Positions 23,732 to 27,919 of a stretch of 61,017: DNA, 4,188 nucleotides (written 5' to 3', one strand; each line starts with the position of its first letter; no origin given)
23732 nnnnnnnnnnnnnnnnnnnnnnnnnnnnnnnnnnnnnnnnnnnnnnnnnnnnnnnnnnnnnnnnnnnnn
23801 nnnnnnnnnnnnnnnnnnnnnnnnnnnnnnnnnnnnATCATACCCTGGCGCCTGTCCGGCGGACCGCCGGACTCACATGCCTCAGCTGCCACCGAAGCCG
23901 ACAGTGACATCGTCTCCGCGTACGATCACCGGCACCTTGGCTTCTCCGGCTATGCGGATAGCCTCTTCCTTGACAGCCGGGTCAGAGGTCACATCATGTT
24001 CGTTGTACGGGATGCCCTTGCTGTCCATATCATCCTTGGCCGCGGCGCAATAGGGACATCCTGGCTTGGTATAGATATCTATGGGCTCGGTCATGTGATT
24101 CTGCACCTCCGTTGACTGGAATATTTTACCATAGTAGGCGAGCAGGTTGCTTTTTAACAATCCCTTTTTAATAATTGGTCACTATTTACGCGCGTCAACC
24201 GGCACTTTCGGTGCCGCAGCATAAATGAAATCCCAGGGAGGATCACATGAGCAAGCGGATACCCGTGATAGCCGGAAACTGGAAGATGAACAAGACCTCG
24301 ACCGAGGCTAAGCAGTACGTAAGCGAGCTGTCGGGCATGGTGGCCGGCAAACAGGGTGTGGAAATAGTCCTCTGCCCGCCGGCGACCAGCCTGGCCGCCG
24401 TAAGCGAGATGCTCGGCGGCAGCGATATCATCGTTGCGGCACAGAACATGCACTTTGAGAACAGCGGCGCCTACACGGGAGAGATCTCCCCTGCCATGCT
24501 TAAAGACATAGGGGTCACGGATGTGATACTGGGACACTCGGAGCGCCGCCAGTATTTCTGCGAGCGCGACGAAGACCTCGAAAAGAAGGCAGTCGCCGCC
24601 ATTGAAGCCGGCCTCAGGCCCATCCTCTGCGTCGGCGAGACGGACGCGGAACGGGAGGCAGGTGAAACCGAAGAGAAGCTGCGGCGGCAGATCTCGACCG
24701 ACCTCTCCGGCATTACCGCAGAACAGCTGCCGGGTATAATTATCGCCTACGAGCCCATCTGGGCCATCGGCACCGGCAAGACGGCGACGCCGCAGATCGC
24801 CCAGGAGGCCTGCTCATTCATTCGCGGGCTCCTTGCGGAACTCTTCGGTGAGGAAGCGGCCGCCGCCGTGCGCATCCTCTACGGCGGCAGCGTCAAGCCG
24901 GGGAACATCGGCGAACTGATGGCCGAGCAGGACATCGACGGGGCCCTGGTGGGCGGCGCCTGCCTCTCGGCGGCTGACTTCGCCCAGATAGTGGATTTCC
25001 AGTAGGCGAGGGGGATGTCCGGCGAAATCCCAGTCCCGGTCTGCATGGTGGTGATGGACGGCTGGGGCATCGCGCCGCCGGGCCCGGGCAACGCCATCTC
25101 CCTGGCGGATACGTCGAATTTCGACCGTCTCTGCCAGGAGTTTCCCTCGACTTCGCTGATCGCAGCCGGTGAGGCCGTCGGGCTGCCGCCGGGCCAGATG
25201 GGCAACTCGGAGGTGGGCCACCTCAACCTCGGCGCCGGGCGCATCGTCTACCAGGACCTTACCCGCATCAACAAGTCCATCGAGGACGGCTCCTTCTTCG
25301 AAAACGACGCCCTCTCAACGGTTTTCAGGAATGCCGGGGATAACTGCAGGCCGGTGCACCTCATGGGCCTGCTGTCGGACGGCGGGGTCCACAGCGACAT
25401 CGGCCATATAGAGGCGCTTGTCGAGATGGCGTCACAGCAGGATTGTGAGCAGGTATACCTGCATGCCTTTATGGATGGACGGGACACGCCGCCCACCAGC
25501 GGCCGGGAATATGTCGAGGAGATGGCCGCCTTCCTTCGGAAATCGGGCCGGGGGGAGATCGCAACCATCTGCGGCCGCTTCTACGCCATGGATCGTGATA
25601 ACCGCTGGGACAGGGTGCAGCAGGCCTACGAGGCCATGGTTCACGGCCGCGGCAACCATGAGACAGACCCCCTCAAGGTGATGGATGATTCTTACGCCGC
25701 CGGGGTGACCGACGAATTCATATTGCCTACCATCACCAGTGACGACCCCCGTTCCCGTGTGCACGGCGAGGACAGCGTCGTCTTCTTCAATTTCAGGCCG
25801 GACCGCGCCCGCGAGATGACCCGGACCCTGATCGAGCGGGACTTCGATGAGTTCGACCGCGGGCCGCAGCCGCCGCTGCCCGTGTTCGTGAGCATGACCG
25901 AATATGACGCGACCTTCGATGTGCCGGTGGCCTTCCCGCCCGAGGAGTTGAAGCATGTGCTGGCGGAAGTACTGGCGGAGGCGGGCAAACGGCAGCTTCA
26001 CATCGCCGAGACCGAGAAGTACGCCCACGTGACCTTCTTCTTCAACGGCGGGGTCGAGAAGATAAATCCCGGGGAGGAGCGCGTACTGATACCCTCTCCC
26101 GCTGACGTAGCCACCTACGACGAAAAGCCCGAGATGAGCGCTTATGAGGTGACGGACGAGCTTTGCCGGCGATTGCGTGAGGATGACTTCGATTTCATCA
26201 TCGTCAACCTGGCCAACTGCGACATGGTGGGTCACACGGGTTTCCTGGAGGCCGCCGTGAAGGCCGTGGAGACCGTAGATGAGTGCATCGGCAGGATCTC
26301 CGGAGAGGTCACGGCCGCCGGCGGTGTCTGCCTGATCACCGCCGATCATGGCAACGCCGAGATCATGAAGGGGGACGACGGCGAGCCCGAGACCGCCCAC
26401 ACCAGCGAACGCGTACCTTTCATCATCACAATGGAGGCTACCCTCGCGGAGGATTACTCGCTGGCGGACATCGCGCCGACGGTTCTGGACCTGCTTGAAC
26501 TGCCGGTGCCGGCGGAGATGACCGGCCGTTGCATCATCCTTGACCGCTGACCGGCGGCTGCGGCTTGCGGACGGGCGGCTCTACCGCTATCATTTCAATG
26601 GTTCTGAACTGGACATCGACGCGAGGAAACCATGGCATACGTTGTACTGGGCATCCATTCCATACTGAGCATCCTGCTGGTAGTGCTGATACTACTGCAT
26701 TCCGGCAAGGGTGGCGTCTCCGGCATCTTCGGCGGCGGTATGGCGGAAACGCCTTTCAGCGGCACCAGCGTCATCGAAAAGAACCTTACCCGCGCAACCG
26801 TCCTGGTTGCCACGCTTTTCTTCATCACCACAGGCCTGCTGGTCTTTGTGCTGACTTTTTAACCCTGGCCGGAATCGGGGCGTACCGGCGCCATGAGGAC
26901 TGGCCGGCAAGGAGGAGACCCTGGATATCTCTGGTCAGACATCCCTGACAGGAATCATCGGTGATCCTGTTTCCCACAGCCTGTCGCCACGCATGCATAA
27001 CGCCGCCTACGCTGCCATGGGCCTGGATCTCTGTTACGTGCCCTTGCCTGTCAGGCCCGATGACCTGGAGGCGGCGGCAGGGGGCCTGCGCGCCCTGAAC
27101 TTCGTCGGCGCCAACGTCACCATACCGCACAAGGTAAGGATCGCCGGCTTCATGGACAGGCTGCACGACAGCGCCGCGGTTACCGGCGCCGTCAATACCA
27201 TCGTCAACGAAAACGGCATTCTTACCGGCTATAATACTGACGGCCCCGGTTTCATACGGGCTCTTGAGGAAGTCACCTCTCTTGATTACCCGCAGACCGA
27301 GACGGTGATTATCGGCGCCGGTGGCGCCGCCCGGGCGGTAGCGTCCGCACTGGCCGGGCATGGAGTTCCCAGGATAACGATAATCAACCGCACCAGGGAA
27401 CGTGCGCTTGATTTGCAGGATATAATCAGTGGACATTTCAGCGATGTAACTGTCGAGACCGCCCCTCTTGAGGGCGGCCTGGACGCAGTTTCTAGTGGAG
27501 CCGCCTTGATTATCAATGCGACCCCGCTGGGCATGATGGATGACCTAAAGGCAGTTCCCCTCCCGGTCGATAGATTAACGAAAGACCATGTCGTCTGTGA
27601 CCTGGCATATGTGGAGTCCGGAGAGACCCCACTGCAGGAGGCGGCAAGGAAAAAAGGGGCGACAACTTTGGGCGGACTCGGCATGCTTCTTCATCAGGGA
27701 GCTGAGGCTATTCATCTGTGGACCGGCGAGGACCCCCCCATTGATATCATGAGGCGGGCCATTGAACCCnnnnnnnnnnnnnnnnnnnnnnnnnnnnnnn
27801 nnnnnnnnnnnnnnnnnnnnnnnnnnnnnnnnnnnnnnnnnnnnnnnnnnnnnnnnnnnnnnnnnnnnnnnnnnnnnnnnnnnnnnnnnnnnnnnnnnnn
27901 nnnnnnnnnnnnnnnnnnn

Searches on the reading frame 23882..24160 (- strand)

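Call 96: search_protein_families(library=pfam, proteins=[window:23882-24160:-], max_evalue=0.01)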
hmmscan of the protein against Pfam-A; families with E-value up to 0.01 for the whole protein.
window:23882-24160:- (92 aa): 4 families
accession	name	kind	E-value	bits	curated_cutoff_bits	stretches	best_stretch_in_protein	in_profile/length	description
PF00462.30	Glutaredoxin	-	3.2e-16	59.7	22.9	1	29-83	3-57/60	Glutaredoxin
PF13417.12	GST_N_3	-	9.2e-06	26.4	22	1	30-86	2-57/75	Glutathione S-transferase, N-terminal domain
PF13409.12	GST_N_2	-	0.0003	21.8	25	1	35-86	2-56/70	Glutathione S-transferase, N-terminal domain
PF05768.20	Glrx-like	-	0.0014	19.4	26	1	29-79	4-53/77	Glutaredoxin-like domain (DUF836)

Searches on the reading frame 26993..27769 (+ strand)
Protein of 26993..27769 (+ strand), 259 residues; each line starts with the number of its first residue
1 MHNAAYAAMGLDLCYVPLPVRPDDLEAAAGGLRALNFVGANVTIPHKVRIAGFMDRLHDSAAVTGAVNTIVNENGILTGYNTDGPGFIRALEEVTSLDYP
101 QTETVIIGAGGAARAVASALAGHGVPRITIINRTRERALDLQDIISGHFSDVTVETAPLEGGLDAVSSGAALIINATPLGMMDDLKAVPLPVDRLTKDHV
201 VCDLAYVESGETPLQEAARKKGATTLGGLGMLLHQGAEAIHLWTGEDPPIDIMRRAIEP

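Call 5: search_protein_families(library=pfam, proteins=[window:26993-27769:+], max_evalue=1)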
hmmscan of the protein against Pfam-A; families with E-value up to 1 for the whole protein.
window:26993-27769:+ (259 aa): 8 families
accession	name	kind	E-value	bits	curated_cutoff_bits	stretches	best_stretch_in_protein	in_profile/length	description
PF08501.16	Shikimate_dh_N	-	1.4e-19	70.5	27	1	1-70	14-83/83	Shikimate dehydrogenase substrate binding domain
PF18317.6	SDH_C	-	5.5e-14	52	25.8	1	228-257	1-30/31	Shikimate 5'-dehydrogenase C-terminal domain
PF01488.26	Shikimate_DH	-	8.9e-09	36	24.3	1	99-148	10-59/138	Shikimate / quinate 5-dehydrogenase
PF03435.24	Sacchrp_dh_NADP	-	3.9e-06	27.7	25.1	1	105-178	2-77/129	Saccharopine dehydrogenase NADP binding domain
PF03807.23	F420_oxidored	-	0.0013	19.7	21.6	1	105-201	3-88/94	NADP oxidoreductase coenzyme F420-dependent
PF07992.20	Pyr_redox_2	-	0.03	14.2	26.1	1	65-136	108-176/291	Pyridine nucleotide-disulphide oxidoreductase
PF02254.24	TrkA_N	-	0.066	14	23.8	1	105-143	2-39/116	TrkA-N domain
PF00899.27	ThiF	-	0.2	11.2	28.1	1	102-131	21-50/238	ThiF family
